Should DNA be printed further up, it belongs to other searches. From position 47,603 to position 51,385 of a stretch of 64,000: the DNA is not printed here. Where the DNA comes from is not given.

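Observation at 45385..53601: Three-gene module: Peptidase_MA-like giant lipoprotein flanked by two paralogous beta-sandwich / alpha-alpha-toroid / discoidin-like secreted proteins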

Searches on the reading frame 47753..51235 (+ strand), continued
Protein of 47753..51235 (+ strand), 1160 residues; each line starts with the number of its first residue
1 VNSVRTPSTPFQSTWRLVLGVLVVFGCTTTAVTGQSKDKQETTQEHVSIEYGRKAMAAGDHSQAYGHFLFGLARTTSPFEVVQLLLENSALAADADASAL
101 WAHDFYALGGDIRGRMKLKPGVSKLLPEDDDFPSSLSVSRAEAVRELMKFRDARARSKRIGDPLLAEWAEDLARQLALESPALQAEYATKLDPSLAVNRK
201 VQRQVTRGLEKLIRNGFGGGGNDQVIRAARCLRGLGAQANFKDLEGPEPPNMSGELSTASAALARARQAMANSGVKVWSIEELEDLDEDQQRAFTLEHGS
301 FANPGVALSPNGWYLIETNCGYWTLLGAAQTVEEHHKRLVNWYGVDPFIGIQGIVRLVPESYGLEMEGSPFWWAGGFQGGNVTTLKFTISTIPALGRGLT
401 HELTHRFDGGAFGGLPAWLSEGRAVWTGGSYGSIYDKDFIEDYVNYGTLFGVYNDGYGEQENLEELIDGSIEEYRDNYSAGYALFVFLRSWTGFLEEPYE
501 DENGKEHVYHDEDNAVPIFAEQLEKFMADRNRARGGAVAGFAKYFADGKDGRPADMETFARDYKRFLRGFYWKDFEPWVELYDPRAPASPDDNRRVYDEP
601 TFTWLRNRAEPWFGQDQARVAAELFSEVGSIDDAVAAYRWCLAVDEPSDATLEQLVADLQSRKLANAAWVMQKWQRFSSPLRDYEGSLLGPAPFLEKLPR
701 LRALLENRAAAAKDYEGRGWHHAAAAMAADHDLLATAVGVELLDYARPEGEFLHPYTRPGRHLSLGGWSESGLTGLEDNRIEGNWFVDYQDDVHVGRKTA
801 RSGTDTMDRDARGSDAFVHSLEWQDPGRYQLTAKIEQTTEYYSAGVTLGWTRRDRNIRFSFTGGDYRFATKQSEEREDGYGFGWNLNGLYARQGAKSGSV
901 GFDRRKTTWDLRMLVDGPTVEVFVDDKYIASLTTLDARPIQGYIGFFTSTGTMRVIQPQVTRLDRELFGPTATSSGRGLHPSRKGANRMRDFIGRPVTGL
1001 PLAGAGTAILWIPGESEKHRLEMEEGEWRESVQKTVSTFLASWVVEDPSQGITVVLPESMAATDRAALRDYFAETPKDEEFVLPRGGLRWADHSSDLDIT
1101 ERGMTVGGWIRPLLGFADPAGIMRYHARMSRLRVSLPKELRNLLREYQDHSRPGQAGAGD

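Call 24: search_solved_structures(query=A1, max_evalue=1, show_alignments=2)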
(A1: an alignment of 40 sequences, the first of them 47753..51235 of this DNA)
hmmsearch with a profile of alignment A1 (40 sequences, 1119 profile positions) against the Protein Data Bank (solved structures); distinct sequences matched with E-value up to 1: 14.
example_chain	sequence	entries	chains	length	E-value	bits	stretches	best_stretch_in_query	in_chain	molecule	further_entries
5fzq_A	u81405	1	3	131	0.0026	19.1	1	585-683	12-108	DESIGNED TPR PROTEIN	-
5fzr_A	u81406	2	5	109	0.0027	19.1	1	585-677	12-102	DESIGNED TPR PROTEIN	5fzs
9gzg_A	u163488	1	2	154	0.014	16.7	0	33-629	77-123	Engineered CTPR protein with glutamic acids for conductivity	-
6vl6_A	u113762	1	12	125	0.026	15.8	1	16-77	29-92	T33_dn2A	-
11kc_A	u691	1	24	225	0.038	15.3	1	584-644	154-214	Designed nanoparticle O43-TM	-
5hrz_A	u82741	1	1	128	0.086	14.1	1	13-82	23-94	TPR domain protein 1na0C3_3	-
6vfh_A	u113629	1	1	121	0.091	14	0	26-73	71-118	T33_dn10A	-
6vfj_B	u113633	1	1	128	0.12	13.6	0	26-75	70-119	I53_dn5B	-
7obi_A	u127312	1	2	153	0.19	13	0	30-77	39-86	CTPR-rv4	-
5h78_A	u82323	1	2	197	0.51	11.6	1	110-242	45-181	cAMP-dependent protein kinase type II-alpha regulatory subunit,DHR14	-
3ax3_A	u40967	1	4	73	0.62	11.3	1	27-71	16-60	Mitochondrial import receptor subunit TOM20 homolog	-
8fwd_1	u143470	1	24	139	0.7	11.1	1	584-631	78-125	O43-rpxdoc-EK1_B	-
5cwh_A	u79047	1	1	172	0.74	11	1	111-242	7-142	Designed helical repeat protein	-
5h7c_A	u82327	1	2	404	0.88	10.8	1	110-276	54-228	Immunoglobulin G-binding protein A, DHR14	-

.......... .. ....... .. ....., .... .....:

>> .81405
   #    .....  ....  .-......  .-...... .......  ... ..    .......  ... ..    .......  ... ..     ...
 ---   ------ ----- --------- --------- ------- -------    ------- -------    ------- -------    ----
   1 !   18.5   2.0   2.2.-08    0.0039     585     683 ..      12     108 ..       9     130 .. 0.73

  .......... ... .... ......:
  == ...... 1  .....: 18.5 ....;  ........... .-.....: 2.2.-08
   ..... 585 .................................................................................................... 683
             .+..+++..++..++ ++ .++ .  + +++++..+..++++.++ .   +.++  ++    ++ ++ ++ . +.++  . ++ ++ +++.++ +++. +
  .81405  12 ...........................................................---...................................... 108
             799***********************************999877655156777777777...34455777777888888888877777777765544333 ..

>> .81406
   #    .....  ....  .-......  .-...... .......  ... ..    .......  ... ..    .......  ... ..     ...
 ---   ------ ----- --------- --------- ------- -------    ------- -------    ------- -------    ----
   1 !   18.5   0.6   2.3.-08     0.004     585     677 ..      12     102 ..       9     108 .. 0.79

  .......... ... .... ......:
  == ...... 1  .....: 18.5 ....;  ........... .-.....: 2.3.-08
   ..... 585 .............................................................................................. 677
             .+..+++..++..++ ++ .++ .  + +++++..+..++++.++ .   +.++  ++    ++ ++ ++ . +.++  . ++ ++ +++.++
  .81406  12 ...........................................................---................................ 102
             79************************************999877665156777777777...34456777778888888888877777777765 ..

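Call 26: find_related_loci(query=A1, collection=genome_contigs, flank=10000)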
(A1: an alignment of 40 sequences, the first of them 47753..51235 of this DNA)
Query A1 (1160 aa) in genome_contigs; peptide patterns used: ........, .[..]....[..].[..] (x = any residue, [..] = any of these).
288 stretches matched a pattern; 256 encode a relative of the query (tblastn E <= 1e-3); the best 80 are kept; 80 distinct loci.
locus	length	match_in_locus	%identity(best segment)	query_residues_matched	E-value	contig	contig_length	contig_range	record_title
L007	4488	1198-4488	79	1-1102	0e+0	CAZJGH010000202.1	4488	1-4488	MAG TPA_asm: uncultured Planctomycetales bacterium isolate binchicken_co141_179 genome assembly, contig: NODE_63178_leng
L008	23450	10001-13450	77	7-1160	0e+0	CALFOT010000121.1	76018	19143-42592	MAG TPA_asm: uncultured bacterium isolate ERR2206779_bin.75_CONCOCT_v1.1_MAG genome assembly, contig: ERZ890044.63, whol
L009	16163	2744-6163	56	1-1160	0e+0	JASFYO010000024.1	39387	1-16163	MAG: Planctomycetota bacterium isolate MAY_MAG_00001 ALL_000000000596, whole genome shotgun sequence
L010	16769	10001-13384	57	16-1160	0e+0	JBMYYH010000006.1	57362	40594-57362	MAG: Planctomycetota bacterium isolate ME_XS_2208_bin_45 ME_XS_2208_bin_45_5, whole genome shotgun sequence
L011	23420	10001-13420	57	1-1160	0e+0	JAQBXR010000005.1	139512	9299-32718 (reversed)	MAG: Planctomycetota bacterium isolate casp150-mb.290 NODE_199_length_139512_cov_0.105399, whole genome shotgun sequence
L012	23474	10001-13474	91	3-1160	0e+0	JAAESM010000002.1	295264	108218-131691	MAG: Planctomycetota bacterium isolate Ust_12 UstG_CONTIG54905, whole genome shotgun sequence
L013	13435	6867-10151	50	47-1160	0e+0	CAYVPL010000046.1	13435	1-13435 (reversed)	MAG TPA_asm: uncultured Planctomycetales bacterium isolate SRP173033_co1_143 genome assembly, contig: NODE_9622_length_1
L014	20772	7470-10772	54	39-1160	0e+0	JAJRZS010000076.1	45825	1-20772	MAG: Planctomycetota bacterium isolate Dive96_bin4.216 k141_4787331, whole genome shotgun sequence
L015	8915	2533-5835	51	40-1160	0e+0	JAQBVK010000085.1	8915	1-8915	MAG: Planctomycetota bacterium isolate casp150-mb.178 NODE_19783_length_8915_cov_0.065449, whole genome shotgun sequence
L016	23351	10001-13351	50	48-1160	0e+0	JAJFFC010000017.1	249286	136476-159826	MAG: Planctomycetota bacterium isolate OFTM128 OFTM128_16, whole genome shotgun sequence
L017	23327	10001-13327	48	46-1158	0e+0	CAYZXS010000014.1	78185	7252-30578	MAG TPA_asm: uncultured Planctomycetales bacterium isolate binchicken_co65_372 genome assembly, contig: NODE_1105_length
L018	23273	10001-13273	49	48-1157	0e+0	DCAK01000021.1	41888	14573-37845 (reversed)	MAG TPA_asm: Planctomycetes bacterium UBA1135 UBA1135_contig_26148, whole genome shotgun sequence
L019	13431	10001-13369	47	7-1160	0e+0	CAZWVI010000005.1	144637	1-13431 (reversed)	MAG TPA_asm: uncultured Planctomycetales bacterium isolate binchicken_co147_328 genome assembly, contig: NODE_187_length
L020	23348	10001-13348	48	40-1160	0e+0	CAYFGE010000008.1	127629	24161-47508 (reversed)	MAG TPA_asm: uncultured Planctomycetales bacterium isolate ERP019367_co1_101 genome assembly, contig: NODE_191_length_12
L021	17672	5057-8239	46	46-1160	0e+0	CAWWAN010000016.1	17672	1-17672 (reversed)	MAG TPA_asm: uncultured bacterium isolate ERR3589563_binner23_66 genome assembly, contig: ERZ7462600.2512, whole genome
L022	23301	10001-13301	57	45-1160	0e+0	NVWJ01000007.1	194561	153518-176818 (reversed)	MAG: Planctomycetota bacterium isolate NORP40 Contig_source1383C_173, whole genome shotgun sequence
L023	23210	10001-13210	45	36-1160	0e+0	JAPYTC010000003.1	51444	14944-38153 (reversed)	MAG: Planctomycetota bacterium isolate PW6.concoct.11 PW6_870_length_51444_cov_7.537975, whole genome shotgun sequence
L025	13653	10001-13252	43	16-1160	0e+0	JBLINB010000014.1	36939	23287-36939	MAG: Myxococcota bacterium isolate 3300053785_31 Ga0535658_0001726, whole genome shotgun sequence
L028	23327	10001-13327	44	22-1160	0e+0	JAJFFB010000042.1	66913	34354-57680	MAG: Planctomycetota bacterium isolate OFTM274 OFTM274_41, whole genome shotgun sequence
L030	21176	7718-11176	44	17-1160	0e+0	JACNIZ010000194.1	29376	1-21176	MAG: Planctomycetota bacterium isolate NIOZ-UU23 NIOZ-UU_NODE_1758_length_29376_cov_7.44105, whole genome shotgun sequen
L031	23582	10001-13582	41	15-1160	0e+0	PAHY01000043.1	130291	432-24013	MAG: Planctomycetota bacterium isolate NAT19 MHASMcontig_942321, whole genome shotgun sequence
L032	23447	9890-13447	41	24-1160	0e+0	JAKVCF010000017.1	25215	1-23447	MAG: Planctomycetota bacterium isolate ALOHA_ZT_47 ZT-Planctomycetota-5_17, whole genome shotgun sequence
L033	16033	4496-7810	43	52-1160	0e+0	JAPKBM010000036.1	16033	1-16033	MAG: Planctomycetota bacterium isolate ANT-38 NODE_2878_length_16033_cov_6.965327, whole genome shotgun sequence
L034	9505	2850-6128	46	49-1160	0e+0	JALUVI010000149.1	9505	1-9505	MAG: Planctomycetota bacterium isolate 128-326_metabat2_scaf2bin.032 128-326_scaffold_3685_c1, whole genome shotgun sequ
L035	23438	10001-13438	42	30-1160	0e+0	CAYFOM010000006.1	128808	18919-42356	MAG TPA_asm: uncultured Planctomycetales bacterium isolate ERP019367_co1_51 genome assembly, contig: NODE_186_length_128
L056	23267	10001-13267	41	41-1160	0e+0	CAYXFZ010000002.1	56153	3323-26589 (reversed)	MAG TPA_asm: uncultured Planctomycetales bacterium isolate SRP092902_co1_583 genome assembly, contig: NODE_504_length_56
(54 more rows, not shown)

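Call 34: search_protein_families(library=pfam, alignment_id=A1, max_evalue=0.01)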
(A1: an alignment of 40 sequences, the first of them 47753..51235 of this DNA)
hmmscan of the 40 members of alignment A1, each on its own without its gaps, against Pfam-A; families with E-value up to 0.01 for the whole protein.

A. member 1, window:47753-51235:+ (1160 aa): 1 family
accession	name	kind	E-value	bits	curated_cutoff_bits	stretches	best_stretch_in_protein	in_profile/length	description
PF08244.19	Glyco_hydro_32C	-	0.0061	17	21.9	0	827-930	32-126/158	Glycosyl hydrolases family 32 C terminal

B. families by the number of members that match (of 40 scanned): 5 families
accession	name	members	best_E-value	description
PF13485.12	Peptidase_MA_2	6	0.00029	Peptidase MA superfamily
PF24720.1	DUF7673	1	0.0051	Family of unknown function (DUF7673)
PF00415.24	RCC1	1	0.0059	Regulator of chromosome condensation (RCC1) repeat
PF08244.19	Glyco_hydro_32C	1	0.0061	Glycosyl hydrolases family 32 C terminal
PF13432.12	TPR_16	1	0.0064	Tetratricopeptide repeat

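Call 39: predict_structure(alignment_id=A1)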
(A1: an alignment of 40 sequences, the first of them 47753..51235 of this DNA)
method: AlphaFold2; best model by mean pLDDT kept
length: 1160 residues; sequences in the alignment: 40
mean_pLDDT: 86.7   pTM: 0.86
mean pLDDT of the five models: 86.7, 85.7, 84.5, 84.3, 82.5
residues with pLDDT >= 90: 679; 70-90: 357; 50-70: 85; < 50: 39
segments of 3 or more residues with pLDDT < 50: 1-13, 26-40, 1154-1160
pLDDT, mean of each block of 10 residues (from residue 1): 32 50 49 42 78 97 96 93 97 96 96 94 91 97 98 94 96 94 92 87 96 91 93 94 85 94 91 88 91 84 92 94 93 95 94 91 85 86 88 91 94 89 92 87 89 89 88 73 94 79 71 75 89 75 93 94 91 74 77 75 61 89 94 96 86 94 97 93 91 97 98 97 96 96 90 92 92 80 91 90 72 88 94 94 93 83 87 78 86 81 88 96 95 90 94 94 92 91 85 93 91 87 90 91 83 93 94 70 85 69 64 90 90 80 79 43
secondary structure, 60 per line:
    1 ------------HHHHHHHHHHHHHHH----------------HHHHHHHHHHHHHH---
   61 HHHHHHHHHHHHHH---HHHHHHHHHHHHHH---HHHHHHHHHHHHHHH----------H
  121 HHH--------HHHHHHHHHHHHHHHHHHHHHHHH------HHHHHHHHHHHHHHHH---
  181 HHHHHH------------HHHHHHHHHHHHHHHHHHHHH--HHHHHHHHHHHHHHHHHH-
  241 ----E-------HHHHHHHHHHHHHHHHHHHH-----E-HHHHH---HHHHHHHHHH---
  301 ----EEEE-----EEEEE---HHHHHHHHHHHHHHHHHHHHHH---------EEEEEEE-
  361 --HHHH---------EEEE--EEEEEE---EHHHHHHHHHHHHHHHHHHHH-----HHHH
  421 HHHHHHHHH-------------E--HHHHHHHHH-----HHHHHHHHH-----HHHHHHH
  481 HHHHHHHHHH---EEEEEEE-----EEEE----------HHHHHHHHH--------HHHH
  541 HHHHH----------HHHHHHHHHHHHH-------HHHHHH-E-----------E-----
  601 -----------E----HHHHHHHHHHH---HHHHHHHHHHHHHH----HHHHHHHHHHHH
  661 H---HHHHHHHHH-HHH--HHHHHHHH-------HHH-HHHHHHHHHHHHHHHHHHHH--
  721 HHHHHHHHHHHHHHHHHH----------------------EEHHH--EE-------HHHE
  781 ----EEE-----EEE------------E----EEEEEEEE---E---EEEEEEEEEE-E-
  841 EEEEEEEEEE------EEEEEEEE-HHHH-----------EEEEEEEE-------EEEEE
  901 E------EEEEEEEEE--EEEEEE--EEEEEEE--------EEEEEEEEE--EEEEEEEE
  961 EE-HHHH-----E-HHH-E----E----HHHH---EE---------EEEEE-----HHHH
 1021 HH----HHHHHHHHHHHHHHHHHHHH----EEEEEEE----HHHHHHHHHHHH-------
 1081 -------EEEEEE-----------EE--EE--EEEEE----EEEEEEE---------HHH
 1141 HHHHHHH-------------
elements in order (helices of 4 or more, strands of 3 or more residues): H13-27 H44-57 H61-74 H78-91 H95-109 H120-123 H132-155 H162-177 H181-186 H199-219 H222-239 H253-272 H280-284 H288-297 E305-308 E314-318 H322-343 E353-359 H363-366 E376-379 E382-387 H392-411 H417-429 H446-454 H460-468 H474-490 E494-500 E506-509 H520-528 H537-545 H556-568 H576-581 H617-627 H631-644 H649-661 H665-673 H680-687 H699-718 H721-738 E785-787 E793-795 E813-820 E828-837 E841-850 E857-864 H866-869 E881-888 E896-901 E908-916 E919-924 E927-933 E942-950 E953-962 H964-967 H989-992 E1007-1011 H1017-1022 H1027-1046 E1051-1057 H1062-1073 E1088-1093 E1113-1117 E1122-1128 H1138-1147
